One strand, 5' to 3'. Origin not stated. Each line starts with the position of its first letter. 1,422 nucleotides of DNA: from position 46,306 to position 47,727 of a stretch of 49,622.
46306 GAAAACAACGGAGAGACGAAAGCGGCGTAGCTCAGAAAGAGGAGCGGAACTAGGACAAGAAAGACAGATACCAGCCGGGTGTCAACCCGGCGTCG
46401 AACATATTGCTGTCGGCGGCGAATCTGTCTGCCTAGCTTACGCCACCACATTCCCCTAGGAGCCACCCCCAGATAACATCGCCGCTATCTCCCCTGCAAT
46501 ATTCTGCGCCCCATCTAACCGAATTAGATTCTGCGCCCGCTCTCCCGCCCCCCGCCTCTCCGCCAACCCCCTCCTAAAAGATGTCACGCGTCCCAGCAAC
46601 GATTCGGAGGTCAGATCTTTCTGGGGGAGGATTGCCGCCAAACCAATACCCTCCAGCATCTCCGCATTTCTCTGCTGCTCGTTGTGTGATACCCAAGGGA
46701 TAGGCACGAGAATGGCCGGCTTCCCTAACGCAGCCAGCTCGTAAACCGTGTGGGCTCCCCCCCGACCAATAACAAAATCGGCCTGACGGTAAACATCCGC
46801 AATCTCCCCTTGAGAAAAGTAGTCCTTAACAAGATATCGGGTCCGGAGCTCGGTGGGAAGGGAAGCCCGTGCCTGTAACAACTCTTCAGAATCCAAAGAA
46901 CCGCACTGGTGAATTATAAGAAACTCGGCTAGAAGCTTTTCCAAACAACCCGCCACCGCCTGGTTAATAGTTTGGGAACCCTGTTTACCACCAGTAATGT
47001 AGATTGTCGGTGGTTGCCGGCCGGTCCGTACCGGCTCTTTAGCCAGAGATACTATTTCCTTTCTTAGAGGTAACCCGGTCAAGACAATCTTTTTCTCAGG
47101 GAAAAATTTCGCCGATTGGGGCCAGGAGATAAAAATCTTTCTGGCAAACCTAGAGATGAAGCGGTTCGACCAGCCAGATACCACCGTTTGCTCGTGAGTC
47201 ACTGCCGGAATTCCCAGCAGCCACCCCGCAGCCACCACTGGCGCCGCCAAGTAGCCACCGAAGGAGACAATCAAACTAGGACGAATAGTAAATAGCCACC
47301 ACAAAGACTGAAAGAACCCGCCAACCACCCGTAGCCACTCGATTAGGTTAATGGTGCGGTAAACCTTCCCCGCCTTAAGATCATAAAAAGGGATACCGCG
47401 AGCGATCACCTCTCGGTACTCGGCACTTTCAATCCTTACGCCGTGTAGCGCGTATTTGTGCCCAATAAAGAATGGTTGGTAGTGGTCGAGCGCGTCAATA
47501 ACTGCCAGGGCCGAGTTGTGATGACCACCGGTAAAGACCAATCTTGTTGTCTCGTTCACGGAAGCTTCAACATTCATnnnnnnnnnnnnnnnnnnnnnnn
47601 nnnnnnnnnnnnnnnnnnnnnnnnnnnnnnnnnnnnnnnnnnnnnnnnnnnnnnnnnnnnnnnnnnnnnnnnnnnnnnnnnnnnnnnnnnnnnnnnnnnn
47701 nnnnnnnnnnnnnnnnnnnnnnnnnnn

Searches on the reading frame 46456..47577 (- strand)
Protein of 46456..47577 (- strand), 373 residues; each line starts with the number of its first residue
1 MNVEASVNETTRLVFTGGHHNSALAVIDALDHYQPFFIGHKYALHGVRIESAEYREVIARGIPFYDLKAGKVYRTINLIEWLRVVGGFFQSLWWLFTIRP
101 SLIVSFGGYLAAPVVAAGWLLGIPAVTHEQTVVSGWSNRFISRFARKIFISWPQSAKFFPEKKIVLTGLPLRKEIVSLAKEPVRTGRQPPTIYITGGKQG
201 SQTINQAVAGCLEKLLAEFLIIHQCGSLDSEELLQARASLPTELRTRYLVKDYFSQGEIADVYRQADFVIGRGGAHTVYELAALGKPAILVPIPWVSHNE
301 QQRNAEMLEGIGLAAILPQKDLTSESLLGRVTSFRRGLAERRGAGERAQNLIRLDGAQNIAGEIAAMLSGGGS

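Call 18: find_encoding_contigs(protein=window:46456-47577:-, flank=6000, max_places=10)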
Protein window:46456-47577:- (373 aa): 2 contigs read that carry it; 1 place shown.
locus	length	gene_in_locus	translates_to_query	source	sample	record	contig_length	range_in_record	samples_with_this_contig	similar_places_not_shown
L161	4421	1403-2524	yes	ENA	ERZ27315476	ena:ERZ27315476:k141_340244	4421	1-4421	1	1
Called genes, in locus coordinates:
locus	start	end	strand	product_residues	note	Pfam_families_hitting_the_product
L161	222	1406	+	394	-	PF01098:FTSW_RODA_SPOVE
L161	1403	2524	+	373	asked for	PF03033:Glyco_transf_28, PF04101:Glyco_tran_28_C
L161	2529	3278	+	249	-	PF03799:FtsQ_DivIB_C (weak)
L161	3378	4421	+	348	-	?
